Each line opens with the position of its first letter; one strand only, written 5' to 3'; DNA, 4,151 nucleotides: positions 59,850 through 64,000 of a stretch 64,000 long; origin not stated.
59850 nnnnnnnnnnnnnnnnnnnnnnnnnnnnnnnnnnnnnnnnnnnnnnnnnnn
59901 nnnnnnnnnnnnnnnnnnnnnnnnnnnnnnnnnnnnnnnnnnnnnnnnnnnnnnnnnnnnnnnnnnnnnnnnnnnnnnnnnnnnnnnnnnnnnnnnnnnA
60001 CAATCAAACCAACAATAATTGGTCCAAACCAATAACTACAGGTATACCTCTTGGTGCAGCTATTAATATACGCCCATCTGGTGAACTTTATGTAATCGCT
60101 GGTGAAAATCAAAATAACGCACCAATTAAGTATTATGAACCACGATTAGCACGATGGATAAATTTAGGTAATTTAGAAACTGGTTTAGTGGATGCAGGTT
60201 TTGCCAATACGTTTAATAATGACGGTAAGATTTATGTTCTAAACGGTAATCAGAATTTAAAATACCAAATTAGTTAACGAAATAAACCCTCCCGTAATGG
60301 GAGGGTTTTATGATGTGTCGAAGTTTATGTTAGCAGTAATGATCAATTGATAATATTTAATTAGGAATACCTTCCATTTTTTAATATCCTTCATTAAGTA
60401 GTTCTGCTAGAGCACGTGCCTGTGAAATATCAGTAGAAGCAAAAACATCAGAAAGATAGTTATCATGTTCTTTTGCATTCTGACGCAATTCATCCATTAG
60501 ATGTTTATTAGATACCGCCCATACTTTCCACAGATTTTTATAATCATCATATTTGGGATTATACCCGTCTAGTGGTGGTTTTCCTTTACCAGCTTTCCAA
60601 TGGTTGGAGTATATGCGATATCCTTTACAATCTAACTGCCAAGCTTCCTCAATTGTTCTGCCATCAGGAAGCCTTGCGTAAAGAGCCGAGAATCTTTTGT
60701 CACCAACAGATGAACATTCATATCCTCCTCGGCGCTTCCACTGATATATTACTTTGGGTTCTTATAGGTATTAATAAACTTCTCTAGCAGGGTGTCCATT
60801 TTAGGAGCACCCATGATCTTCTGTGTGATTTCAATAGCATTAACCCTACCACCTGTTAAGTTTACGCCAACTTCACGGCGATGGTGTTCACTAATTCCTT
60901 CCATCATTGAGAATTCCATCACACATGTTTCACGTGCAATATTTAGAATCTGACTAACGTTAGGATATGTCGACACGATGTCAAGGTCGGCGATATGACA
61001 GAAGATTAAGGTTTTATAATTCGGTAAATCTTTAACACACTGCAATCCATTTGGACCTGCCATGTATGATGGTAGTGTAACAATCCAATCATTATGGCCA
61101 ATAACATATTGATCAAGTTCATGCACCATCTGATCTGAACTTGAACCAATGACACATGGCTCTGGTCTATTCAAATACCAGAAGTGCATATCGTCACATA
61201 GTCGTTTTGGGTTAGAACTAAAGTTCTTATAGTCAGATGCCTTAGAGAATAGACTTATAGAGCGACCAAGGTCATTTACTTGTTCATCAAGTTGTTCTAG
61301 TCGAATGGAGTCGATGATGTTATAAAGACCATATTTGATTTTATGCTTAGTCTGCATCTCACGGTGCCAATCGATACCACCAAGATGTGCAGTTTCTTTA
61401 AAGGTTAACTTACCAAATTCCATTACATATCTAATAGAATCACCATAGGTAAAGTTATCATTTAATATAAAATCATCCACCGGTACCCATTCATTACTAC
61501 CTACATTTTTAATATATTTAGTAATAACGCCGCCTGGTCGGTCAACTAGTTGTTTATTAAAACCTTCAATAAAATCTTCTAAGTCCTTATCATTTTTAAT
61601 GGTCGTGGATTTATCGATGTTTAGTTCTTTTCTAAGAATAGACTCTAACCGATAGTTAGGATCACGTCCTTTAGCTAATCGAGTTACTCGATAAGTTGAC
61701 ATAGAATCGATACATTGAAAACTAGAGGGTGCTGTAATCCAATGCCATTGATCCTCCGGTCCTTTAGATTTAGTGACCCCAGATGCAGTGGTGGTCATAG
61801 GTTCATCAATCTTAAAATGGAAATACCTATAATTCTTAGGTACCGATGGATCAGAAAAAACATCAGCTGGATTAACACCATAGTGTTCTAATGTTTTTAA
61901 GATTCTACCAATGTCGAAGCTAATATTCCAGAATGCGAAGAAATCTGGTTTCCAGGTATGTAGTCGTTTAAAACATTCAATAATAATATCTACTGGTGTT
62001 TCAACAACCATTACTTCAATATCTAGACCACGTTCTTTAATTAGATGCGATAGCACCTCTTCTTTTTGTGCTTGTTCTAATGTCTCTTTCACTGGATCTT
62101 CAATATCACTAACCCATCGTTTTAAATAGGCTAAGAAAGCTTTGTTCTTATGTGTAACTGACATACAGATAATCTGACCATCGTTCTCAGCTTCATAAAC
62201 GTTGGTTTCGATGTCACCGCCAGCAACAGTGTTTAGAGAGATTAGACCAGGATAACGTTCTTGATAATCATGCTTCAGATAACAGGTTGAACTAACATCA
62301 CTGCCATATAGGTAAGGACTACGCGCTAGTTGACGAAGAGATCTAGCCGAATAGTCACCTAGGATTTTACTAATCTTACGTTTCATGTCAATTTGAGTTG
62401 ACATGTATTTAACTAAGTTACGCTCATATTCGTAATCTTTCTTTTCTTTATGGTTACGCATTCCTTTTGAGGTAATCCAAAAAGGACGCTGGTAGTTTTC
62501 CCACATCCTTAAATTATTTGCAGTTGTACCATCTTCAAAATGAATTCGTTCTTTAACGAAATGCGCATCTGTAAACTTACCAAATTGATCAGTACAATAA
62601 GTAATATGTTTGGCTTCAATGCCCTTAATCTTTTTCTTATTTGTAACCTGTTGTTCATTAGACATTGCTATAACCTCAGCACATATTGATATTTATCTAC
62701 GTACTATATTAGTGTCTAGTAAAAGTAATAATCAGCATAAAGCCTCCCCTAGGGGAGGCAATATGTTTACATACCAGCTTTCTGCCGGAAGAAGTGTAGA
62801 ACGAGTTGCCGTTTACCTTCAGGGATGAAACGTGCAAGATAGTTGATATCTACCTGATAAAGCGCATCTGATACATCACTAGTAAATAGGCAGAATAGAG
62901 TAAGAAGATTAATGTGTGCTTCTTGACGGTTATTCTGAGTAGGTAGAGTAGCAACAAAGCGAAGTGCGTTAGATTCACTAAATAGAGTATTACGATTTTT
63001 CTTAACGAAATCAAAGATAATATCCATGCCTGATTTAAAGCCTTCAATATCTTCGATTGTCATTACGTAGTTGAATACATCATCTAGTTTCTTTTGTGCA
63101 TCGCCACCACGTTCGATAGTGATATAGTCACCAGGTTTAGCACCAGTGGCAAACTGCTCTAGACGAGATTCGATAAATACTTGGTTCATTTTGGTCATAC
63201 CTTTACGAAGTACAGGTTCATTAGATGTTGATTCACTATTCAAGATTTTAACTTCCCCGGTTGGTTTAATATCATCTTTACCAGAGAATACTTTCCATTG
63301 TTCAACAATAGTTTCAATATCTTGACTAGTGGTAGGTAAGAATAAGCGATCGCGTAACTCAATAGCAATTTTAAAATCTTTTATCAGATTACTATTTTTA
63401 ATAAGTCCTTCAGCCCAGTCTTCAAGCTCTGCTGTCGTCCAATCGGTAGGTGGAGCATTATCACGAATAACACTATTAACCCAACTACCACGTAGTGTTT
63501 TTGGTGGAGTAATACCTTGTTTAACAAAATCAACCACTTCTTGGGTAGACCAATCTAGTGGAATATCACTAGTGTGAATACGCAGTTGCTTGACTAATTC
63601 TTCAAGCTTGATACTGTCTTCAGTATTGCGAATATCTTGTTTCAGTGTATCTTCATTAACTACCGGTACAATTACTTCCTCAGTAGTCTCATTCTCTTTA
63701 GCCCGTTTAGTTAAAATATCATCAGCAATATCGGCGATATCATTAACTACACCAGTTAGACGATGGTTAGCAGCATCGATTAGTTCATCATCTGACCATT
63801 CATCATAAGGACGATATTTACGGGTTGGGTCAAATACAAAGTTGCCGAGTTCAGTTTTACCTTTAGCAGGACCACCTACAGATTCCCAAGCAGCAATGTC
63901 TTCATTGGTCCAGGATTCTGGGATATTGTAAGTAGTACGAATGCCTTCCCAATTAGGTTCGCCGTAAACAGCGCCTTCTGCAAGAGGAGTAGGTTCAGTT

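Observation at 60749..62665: Split family-B DNA polymerase: exonuclease motifs I-III plus palm motif A in a 638-aa ORF that stops just after motif A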

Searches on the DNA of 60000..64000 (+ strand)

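Call 5: search_dna_similar(collection=phages, query=window:60000-64000:+, mode=near, max_rows=15)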
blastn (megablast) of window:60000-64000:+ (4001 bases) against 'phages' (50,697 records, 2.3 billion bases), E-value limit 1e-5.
Records with a match: 48; places in all: 91; records where one place covers at least 80% of the query: 46.
Best place of each record, by identity: >=99% 33; 95-99% 14; 60-80% 1.
By first word of the organism name: Pseudomonas 48.
By host as written in the record: Pseudomonas aeruginosa 23; Pseudomonas aeruginosa PAO1 8; - 4; Pseudomonas sp. 2; Pseudomonas aeruginosa 147 2; Pseudomomas aeruginosa PAO1 1; Pseudomonas aeruginosa ATCC 27853 1; Pseudomonas aeruginosa Ps33 (clinical isolate) 1; and 6 more.
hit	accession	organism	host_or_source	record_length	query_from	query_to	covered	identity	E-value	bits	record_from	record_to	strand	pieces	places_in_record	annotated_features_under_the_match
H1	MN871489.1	Pseudomonas phage PaZh_1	Pseudomonas aeruginosa PAO1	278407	1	4001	100%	99.8%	0e+0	7356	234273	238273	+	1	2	record has no annotation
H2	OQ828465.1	Pseudomonas phage PA_ZH1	Pseudomomas aeruginosa PAO1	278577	1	4001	100%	99.8%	0e+0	7356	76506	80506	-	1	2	hypothetical protein (x4)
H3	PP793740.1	Pseudomonas phage vB_PaM_W10-2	Pseudomonas aeruginosa ATCC 27853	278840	1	4001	100%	99.8%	0e+0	7356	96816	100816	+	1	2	hypothetical protein (x4)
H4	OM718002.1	Pseudomonas phage Churi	Pseudomonas aeruginosa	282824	1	4001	100%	99.8%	0e+0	7350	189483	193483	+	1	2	hypothetical protein (x3) | kelch-like protein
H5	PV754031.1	Pseudomonas phage Bobae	Pseudomonas aeruginosa Ps33 (clinical ...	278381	1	4001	100%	99.8%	0e+0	7350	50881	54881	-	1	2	DNA polymerase | virion structural protein (x2) | hypothetical protein (x2)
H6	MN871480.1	Pseudomonas phage PaSz-1_45_270k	Pseudomonas aeruginosa PAO1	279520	1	4001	100%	99.8%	0e+0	7345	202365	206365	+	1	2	record has no annotation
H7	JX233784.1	Pseudomonas phage PA7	Pseudomonas aeruginosa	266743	1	3869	97%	99.7%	0e+0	7079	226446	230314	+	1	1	hypothetical protein (x4)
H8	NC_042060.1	Pseudomonas phage PA7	Pseudomonas aeruginosa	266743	1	3869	97%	99.7%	0e+0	7079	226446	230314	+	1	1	DNA polymerase | virion structural protein (x2) | hypothetical protein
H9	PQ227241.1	Pseudomonas phage vB_PaeM_HUST_1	Pseudomonas aeruginosa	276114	1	3869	97%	99.7%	0e+0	7079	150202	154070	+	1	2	DNA polymerase | virion structural protein (x2)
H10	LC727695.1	Pseudomonas phage sp. Brmt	Pseudomonas aeruginosa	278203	1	3869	97%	99.7%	0e+0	7073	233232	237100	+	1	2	hypothetical protein (x3)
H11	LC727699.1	Pseudomonas phage sp. LC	Pseudomonas aeruginosa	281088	1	3869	97%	99.7%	0e+0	7073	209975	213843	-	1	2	hypothetical protein (x3)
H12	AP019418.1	Pseudomonas phage PA02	Pseudomonas aeruginosa PAO1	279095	1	3869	97%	99.6%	0e+0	7068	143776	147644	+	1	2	phage protein (x3) | hypothetical protein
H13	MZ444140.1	Pseudomonas phage PA7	Pseudomonas aeruginosa Y12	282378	1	3869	97%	99.6%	0e+0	7068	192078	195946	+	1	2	hypothetical protein (x4)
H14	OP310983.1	Pseudomonas phage Koomba boorn-mokiny kep-wari Wadjak 1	Pseudomonas aeruginosa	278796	1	3869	97%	99.6%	0e+0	7068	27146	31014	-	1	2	DNA polymerase | virion structural protein (x2)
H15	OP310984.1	Pseudomonas phage Koomba boorn-mokiny kep-wari Wadjak 2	Pseudomonas aeruginosa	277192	1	3869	97%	99.6%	0e+0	7068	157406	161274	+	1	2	DNA polymerase | virion structural protein (x2)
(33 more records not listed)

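Call 6: get_annotated_region(hit=H5, flank=8000)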
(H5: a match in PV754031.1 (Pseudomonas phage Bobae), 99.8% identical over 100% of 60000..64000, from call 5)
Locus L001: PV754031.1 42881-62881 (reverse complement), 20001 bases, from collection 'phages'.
description: Pseudomonas phage Bobae, complete genome.
organism: Pseudomonas phage Bobae (NCBI taxid 3436268)
taxonomy: Viruses
host: Pseudomonas aeruginosa Ps33 (clinical isolate); source: waste water; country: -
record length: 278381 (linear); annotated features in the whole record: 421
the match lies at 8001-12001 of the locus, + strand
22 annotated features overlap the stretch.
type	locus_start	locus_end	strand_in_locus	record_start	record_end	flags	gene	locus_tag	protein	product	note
CDS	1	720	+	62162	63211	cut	-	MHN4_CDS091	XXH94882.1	virion structural protein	-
CDS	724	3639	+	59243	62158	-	-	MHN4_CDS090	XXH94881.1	virion structural protein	-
CDS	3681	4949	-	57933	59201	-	-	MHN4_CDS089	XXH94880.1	virion structural protein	-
CDS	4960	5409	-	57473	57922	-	-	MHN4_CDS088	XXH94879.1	virion structural protein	-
CDS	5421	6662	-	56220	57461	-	-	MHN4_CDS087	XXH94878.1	virion structural protein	-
CDS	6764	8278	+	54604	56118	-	-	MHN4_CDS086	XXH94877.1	virion structural protein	-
CDS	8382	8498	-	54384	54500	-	-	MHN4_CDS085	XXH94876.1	hypothetical protein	-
CDS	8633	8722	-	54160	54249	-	-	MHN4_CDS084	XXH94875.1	hypothetical protein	-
CDS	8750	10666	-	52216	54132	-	-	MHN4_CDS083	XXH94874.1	DNA polymerase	-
CDS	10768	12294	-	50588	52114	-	-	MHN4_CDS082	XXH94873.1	virion structural protein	-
CDS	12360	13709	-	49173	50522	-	-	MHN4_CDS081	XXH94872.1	RNA polymerase beta subunit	-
CDS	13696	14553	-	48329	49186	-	-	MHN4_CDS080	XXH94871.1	hypothetical protein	-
CDS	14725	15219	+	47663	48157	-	-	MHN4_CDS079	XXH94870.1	hypothetical protein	-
CDS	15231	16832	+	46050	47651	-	-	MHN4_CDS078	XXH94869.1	hypothetical protein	-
CDS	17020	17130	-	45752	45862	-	-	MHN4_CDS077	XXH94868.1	hypothetical protein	-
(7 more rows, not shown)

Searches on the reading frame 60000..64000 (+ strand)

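Call 30: search_protein_families(library=phrogs, proteins=[L001:10768-12294:-, L001:12360-13709:-], max_evalue=0.001)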
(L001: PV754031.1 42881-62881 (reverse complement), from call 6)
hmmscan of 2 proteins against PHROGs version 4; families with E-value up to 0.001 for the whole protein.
L001:10768-12294:- (508 aa): 2 families
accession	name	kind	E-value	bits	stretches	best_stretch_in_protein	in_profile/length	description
phrog_18270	-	head and packaging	4.6e-184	613.3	1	112-506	104-455/455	virion structural protein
phrog_18957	-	unknown function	3.9e-06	27.6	1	376-504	88-219/222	-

L001:12360-13709:- (449 aa): 2 families
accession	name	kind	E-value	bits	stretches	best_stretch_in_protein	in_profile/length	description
phrog_2962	-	DNA, RNA and nucleotide metabolism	2.5e-163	544.8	1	1-448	1-432/433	RNA polymerase beta subunit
phrog_3015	-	DNA, RNA and nucleotide metabolism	3.2e-07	30.1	1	322-433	267-366/653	RNA polymerase beta subunit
